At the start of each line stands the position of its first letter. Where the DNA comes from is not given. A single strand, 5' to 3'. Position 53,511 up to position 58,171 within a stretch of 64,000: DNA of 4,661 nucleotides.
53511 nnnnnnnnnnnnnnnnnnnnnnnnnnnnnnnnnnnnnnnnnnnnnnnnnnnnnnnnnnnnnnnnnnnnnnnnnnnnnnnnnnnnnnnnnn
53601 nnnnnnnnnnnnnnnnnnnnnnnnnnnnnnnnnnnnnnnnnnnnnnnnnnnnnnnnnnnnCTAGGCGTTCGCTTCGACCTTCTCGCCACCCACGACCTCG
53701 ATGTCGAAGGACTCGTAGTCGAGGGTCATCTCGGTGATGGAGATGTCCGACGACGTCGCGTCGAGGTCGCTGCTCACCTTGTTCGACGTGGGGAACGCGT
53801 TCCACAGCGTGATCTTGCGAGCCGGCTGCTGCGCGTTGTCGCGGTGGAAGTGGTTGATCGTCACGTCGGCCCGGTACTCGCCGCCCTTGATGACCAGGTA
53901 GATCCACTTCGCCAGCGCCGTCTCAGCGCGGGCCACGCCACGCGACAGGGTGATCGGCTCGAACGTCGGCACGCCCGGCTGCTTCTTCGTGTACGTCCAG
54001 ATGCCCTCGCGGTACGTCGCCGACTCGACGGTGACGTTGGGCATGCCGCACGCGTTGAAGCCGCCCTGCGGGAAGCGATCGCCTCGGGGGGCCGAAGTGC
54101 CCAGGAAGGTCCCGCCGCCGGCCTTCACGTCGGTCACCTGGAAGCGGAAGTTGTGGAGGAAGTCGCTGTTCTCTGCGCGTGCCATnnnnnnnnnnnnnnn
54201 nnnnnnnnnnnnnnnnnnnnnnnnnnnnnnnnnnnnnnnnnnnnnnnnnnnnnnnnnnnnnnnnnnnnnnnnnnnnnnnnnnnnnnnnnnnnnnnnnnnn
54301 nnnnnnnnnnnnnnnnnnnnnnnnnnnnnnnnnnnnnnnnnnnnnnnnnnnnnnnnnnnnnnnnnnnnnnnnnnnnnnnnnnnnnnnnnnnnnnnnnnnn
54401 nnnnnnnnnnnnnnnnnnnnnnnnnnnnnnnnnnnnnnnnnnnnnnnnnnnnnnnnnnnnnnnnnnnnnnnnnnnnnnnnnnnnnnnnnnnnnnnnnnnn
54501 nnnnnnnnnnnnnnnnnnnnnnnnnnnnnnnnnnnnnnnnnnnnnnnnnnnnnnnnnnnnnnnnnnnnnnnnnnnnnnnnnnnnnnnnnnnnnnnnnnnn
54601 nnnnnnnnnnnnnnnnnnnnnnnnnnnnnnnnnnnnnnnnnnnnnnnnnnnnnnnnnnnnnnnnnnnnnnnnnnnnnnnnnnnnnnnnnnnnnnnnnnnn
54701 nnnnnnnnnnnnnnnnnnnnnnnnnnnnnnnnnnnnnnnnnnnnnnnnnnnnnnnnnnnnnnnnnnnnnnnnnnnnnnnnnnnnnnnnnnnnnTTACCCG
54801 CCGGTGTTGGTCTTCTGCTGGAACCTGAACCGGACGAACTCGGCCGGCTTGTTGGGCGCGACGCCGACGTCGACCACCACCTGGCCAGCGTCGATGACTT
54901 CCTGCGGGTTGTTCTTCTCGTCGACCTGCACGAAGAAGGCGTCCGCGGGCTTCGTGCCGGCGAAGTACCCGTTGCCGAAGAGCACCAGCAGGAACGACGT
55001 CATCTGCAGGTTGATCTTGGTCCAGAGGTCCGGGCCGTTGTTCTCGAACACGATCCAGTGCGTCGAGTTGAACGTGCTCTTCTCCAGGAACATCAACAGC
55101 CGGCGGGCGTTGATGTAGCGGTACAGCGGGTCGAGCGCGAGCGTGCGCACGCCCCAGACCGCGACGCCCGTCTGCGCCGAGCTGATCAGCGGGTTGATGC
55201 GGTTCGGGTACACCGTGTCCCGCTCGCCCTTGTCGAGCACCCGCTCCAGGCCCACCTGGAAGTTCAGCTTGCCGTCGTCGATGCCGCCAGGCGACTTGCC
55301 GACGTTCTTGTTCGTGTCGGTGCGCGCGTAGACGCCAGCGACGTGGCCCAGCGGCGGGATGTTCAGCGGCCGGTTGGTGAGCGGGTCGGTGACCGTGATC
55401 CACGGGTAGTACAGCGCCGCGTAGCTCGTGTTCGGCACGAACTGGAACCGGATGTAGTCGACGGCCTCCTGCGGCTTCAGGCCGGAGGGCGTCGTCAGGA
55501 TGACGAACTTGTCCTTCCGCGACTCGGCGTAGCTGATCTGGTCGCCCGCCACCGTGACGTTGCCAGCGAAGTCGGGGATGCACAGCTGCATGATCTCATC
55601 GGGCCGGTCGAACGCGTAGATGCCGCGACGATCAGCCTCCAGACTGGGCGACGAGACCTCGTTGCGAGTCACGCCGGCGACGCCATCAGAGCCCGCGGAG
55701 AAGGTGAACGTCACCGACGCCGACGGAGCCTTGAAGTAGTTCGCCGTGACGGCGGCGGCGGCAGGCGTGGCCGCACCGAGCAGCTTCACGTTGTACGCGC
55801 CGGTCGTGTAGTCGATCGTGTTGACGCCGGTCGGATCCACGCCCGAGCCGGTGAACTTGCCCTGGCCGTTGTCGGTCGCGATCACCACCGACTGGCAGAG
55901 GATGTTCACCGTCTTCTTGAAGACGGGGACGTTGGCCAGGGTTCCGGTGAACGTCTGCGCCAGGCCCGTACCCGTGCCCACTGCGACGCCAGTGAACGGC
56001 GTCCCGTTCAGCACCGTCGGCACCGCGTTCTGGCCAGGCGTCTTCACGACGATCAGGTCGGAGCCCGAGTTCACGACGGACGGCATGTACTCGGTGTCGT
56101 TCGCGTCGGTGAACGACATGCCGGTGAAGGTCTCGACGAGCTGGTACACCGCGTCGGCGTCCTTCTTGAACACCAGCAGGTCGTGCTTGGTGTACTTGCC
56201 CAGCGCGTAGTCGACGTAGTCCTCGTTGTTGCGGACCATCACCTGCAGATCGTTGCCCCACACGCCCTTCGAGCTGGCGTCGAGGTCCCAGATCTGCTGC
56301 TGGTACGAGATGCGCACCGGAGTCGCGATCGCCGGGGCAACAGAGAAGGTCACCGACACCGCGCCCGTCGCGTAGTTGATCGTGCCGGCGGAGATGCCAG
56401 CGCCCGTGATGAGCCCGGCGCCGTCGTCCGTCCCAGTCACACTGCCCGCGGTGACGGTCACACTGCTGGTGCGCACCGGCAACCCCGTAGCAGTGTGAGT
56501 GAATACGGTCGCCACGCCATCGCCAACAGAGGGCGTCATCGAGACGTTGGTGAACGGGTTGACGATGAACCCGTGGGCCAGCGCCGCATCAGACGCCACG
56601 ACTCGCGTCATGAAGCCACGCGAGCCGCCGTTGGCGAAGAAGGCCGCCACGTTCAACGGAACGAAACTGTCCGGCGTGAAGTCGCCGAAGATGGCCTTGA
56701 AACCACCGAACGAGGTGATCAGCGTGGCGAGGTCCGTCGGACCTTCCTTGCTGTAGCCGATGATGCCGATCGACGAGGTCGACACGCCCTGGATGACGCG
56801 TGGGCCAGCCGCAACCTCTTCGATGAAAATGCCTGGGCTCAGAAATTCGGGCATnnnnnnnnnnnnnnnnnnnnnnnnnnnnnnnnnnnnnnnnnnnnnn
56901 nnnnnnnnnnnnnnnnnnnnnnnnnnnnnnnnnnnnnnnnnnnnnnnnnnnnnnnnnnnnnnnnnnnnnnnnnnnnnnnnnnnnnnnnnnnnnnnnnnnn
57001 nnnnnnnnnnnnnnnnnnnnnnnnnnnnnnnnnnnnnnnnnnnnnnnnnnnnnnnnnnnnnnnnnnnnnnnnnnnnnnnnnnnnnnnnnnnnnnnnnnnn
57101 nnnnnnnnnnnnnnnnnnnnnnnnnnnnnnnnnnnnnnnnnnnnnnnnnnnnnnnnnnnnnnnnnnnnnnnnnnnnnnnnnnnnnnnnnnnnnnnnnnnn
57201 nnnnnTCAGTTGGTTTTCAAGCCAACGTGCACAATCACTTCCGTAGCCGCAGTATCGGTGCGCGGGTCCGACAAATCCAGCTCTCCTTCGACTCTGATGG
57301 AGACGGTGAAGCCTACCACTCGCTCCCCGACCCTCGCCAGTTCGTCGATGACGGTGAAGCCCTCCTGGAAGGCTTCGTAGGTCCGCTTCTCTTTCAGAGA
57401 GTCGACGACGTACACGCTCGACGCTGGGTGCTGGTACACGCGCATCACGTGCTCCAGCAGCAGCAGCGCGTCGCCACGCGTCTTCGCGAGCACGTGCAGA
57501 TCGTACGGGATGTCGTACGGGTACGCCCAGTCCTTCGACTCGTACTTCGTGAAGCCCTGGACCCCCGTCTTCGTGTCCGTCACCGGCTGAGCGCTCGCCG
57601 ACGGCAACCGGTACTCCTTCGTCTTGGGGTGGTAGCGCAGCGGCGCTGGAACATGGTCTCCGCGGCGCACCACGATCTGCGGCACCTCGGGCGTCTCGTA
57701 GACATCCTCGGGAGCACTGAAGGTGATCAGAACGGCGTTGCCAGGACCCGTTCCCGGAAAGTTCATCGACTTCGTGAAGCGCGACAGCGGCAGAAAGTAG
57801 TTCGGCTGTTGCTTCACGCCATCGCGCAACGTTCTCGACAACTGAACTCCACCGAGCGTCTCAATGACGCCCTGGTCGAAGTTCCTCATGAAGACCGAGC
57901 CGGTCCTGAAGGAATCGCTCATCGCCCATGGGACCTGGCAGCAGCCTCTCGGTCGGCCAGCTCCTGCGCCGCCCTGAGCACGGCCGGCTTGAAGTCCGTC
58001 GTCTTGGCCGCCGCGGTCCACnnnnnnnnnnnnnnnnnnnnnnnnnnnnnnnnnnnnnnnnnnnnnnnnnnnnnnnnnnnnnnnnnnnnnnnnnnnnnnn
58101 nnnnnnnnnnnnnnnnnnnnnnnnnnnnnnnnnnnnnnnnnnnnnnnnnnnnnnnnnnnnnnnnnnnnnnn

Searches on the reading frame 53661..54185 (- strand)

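Call 5: search_protein_families(library=pfam, proteins=[window:53661-54185:-], max_evalue=0.01)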
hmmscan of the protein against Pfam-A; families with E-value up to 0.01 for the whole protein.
window:53661-54185:- (174 aa): 1 family
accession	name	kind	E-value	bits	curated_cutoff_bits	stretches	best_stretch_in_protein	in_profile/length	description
PF06841.18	Phage_T4_gp19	-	9.6e-20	71.2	28.2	1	12-160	2-133/134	T4-like virus tail tube protein gp19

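Call 6: search_protein_families(library=phrogs, proteins=[window:53661-54185:-], max_evalue=0.01)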
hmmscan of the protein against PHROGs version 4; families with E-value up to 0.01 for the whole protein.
window:53661-54185:- (174 aa): 2 families
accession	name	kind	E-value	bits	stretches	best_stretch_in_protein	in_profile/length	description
phrog_4542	-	tail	7.8e-18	65.7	1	4-164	20-182/214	tail tube protein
phrog_45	-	tail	6.1e-05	23.3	1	102-169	195-261/350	tail tube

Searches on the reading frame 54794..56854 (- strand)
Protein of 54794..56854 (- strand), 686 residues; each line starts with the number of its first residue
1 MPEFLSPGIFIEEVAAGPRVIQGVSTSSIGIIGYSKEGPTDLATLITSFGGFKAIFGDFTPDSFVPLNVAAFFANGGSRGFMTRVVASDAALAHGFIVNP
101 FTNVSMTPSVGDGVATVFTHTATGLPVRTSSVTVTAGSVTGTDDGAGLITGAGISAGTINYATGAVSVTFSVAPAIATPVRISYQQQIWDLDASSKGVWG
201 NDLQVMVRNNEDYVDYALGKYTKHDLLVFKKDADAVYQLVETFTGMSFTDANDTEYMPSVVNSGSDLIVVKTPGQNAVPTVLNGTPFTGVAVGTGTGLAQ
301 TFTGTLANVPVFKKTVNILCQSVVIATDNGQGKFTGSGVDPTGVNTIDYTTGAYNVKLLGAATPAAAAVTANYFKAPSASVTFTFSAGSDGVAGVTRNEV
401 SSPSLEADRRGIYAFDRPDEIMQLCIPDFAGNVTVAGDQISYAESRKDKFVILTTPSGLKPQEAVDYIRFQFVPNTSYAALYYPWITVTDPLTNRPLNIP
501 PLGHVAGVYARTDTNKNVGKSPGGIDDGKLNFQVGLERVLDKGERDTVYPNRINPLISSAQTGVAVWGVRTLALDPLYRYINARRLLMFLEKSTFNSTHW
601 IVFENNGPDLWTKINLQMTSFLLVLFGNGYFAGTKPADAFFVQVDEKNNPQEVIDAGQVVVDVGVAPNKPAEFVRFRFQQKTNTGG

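Call 5: search_protein_families(library=pfam, proteins=[window:54794-56854:-], max_evalue=0.01)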
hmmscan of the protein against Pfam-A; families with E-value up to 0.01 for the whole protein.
window:54794-56854:- (686 aa): 2 families
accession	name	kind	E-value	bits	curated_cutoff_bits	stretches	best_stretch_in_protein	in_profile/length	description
PF04984.19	Phage_sheath_1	-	4.8e-09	36.7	31.4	1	445-571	50-167/168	Phage tail sheath protein subtilisin-like domain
PF17482.7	Phage_sheath_1C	-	4.9e-08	33.4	26.9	1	575-680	3-103/104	Phage tail sheath C-terminal domain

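Call 6: search_protein_families(library=phrogs, proteins=[window:54794-56854:-], max_evalue=0.01)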
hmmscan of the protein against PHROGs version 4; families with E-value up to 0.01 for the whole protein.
window:54794-56854:- (686 aa): 6 families
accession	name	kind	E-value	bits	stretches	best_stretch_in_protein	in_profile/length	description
phrog_23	-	tail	1e-55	190.4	1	2-680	21-462/496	tail sheath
phrog_15814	-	unknown function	7.1e-54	184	2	382-683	416-727/738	-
phrog_17610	-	tail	3.2e-49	168.6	1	443-682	869-1108/1135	tail sheath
phrog_10581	-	tail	1.5e-11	44.3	1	539-674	773-903/915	tail sheath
phrog_6128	-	unknown function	8.3e-07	28.1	1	142-188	417-465/1200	-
phrog_13288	-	unknown function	0.0011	19.6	1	505-678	20-193/208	-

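Call 54: find_related_loci(query=A3, collection=metagenome_contigs, flank=10000)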
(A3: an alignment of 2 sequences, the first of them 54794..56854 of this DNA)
Query A3 (686 aa) in metagenome_contigs; peptide patterns used: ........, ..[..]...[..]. (x = any residue, [..] = any of these).
179 stretches matched a pattern; 12 encode a relative of the query (tblastn E <= 1e-3); 12 distinct loci.
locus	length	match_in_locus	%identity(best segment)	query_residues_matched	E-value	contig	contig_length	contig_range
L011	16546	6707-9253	48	1-683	7e-157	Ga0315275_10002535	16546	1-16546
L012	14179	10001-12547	48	1-683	7e-157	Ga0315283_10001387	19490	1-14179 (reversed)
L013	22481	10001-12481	43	1-681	2e-133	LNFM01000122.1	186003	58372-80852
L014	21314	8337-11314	37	382-683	3e-57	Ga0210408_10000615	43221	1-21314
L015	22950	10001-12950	34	359-684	4e-51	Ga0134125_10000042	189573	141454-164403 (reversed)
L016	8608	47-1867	34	1-678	5e-47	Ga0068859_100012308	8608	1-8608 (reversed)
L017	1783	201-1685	34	7-684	3e-39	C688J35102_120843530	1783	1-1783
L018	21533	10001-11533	32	7-680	2e-33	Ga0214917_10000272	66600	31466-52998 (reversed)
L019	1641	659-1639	44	1-205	1e-27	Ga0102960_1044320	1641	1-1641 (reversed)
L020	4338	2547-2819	41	1-91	2e-15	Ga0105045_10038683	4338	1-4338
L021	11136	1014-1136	51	47-87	1e-4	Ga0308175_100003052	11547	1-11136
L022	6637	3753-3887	47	43-87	1e-4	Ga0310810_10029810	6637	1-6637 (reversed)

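Call 61: search_protein_families(library=pfam, proteins=[L012:1092-2711:+, L012:2771-4276:+, L012:1-867:+, L013:543-2144:+, L013:2210-3727:+, L011:11355-11612:+, L011:11769-12425:+, L013:15876-16646:+, L013:17306-18319:+, L013:18329-19483:+], max_evalue=0.01)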
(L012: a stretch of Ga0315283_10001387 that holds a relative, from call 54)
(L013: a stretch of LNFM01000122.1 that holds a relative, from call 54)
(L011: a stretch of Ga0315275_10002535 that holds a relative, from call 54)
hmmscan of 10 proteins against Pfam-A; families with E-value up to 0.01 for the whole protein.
L012:1092-2711:+ (539 aa): 1 family
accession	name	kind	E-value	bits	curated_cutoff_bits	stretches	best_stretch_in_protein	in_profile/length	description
PF03420.18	Peptidase_S77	-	1.9e-13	50.8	27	1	42-188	43-196/198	Prohead core protein serine protease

L012:2771-4276:+ (501 aa): 1 family
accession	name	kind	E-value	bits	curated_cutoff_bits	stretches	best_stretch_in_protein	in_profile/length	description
PF07068.17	Gp23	-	2.8e-71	241.4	24.4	1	75-495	2-356/376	Major capsid protein Gp23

L012:1-867:+ (288 aa): 0 families

L013:543-2144:+ (533 aa): 1 family
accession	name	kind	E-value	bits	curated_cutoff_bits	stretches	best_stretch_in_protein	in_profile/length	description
PF03420.18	Peptidase_S77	-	2.2e-18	66.9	27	1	17-167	33-189/198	Prohead core protein serine protease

L013:2210-3727:+ (505 aa): 1 family
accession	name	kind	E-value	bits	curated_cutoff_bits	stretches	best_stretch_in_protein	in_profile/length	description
PF07068.17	Gp23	-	1.5e-62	212.6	24.4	2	70-383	4-269/376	Major capsid protein Gp23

L011:11355-11612:+ (85 aa): 0 families

L011:11769-12425:+ (218 aa): 1 family
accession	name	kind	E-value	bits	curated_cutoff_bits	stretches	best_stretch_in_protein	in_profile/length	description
PF14279.12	HNH_5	-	0.0089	16.4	27.5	0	61-97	1-40/56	HNH endonuclease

L013:15876-16646:+ (256 aa): 1 family
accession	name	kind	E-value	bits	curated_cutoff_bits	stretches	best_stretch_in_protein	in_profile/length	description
PF23140.1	Gp80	-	6.9e-09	36.6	27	1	58-149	21-107/128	Podophage GP4 fiber I protein gp80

L013:17306-18319:+ (337 aa): 0 families

L013:18329-19483:+ (384 aa): 1 family
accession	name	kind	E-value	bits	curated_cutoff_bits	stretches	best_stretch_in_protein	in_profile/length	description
PF19079.5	CFSR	-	0.00091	19.8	27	1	201-224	9-30/49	Collagen-flanked surface repeat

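Call 72: find_related_loci(query=A3, collection=viral_contigs, flank=10000)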
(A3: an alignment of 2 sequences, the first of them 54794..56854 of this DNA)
Query A3 (686 aa) in viral_contigs; peptide patterns used: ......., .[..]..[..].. (x = any residue, [..] = any of these).
225 stretches matched a pattern; 7 encode a relative of the query (tblastn E <= 1e-3); 7 distinct loci.
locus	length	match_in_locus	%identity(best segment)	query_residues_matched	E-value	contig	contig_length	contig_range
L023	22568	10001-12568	44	1-684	7e-142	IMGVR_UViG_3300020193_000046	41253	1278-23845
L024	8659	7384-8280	31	385-683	2e-29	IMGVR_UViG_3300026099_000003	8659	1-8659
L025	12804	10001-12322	29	3-678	3e-27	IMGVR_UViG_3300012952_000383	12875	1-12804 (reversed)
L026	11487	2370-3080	26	433-678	1e-17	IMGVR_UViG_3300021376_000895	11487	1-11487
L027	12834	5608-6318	26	433-678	1e-17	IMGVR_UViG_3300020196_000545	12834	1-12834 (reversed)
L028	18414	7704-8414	26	433-678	1e-17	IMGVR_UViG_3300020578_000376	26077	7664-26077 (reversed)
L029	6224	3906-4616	26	433-678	1e-17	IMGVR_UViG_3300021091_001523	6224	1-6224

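Call 105: search_dna_similar(query=window:54794-56854:-, collection=phages, mode=protein, max_evalue=1e-10, max_rows=12)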
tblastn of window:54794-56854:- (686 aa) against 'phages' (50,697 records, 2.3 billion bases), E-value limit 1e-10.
Records with a match: 76; places in all: 79; records where one place covers at least 80% of the query: 0.
Best place of each record, by identity: <60% 76.
By first word of the organism name: Synechococcus 16; Pseudomonas 15; Rhizobium 10; Streptomyces 6; Prochlorococcus 6; Bacillus 5; Flavobacterium 4; Vibrio 3; Cyanophage 2; uncultured 1; and 8 more.
By host as written in the record: Pseudomonas putida KT2440 and Paw85 9; Flavobacterium sp. LMO8 4; - 4; Prochlorococcus sp. MED4 4; Synechococcus sp. WH8102 4; Bacillus cereus 3; Synechococcus sp. WH8109 3; Streptomyces lividans JI 1326 2; and 32 more.
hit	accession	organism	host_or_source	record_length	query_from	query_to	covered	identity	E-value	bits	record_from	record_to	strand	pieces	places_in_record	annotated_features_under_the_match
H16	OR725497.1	Streptomyces phage LuckySocke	Streptomyces lividans JI 1326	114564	375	680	45%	31.7%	4e-26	121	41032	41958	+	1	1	88: tail sheath protein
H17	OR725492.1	Streptomyces phage Alone3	Streptomyces lividans JI 1326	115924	375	680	45%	31.7%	4e-26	121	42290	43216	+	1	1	90: tail sheath protein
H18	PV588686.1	Streptomyces phage pSt2308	Streptomyces turgidiscabies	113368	375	680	45%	30.7%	1e-26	122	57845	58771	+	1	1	tail sheath protein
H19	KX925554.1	Streptomyces phage BRock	Streptomyces sp. 5a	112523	375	680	45%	30.2%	7e-27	123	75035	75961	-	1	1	tail sheath protein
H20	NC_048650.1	Streptomyces phage BRock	Streptomyces sp. 5a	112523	375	680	45%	30.2%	7e-27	123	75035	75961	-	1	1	tail sheath protein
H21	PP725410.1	Streptomyces phage GiJojo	Streptomyces mirabilis NRRL B-2400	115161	375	680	45%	30.1%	2e-25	119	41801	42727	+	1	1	80: tail sheath protein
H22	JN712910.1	Bacillus phage BCD7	Bacillus cereus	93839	383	677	43%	31.2%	7e-32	139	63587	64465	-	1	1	putative tail sheath protein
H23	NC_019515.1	Bacillus phage BCD7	Bacillus cereus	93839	383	677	43%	31.2%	7e-32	139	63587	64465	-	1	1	putative tail sheath protein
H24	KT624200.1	Bacillus phage SP-15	Bacillus subtilis W-23-S(r); Bacillus ...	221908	385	682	43%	29.3%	5e-24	114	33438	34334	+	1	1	tail sheath protein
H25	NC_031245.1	Bacillus phage SP-15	Bacillus subtilis W-23-S(r); Bacillus ...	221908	385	682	43%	29.3%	5e-24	114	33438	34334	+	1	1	tail sheath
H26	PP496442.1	Pseudomonas phage vB_PpuM-Voja-6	Pseudomonas putida KT2440 and Paw85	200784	376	677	44%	28.8%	8e-21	104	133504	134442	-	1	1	tail sheath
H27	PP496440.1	Pseudomonas phage vB_PpuM-KoPa-5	Pseudomonas putida KT2440 and Paw85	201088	376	677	44%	28.8%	8e-21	104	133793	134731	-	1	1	tail sheath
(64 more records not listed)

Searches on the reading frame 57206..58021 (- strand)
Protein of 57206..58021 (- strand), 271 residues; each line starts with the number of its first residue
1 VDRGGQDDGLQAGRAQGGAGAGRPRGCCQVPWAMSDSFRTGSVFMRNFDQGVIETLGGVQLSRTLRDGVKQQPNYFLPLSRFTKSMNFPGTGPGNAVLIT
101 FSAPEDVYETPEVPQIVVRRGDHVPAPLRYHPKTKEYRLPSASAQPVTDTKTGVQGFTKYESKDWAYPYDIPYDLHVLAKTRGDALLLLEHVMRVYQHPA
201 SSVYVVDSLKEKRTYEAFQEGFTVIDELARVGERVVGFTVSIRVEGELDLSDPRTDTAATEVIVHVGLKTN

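Call 5: search_protein_families(library=pfam, proteins=[window:57206-58021:-], max_evalue=0.01)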
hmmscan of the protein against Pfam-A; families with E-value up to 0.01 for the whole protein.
window:57206-58021:- (271 aa): 1 family
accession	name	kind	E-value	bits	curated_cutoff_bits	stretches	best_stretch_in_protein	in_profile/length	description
PF16724.11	T4-gp15_tss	-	0.0051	16.5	25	1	156-244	95-184/245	T4-like virus Myoviridae tail sheath stabiliser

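Call 6: search_protein_families(library=phrogs, proteins=[window:57206-58021:-], max_evalue=0.01)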
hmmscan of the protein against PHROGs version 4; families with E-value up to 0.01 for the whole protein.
window:57206-58021:- (271 aa): 1 family
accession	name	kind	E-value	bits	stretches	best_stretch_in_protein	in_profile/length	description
phrog_227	-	tail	0.0048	17.3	1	159-247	104-195/278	tail sheath stabilizer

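Call 52: find_related_loci(query=window:57206-58021:-, collection=metagenome_contigs, flank=10000)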
Query window:57206-58021:- (271 aa) in metagenome_contigs; peptide patterns used: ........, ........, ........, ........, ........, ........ (x = any residue, [..] = any of these).
150 stretches matched a pattern, but none encodes a relative of the query by tblastn (E <= 1e-3).
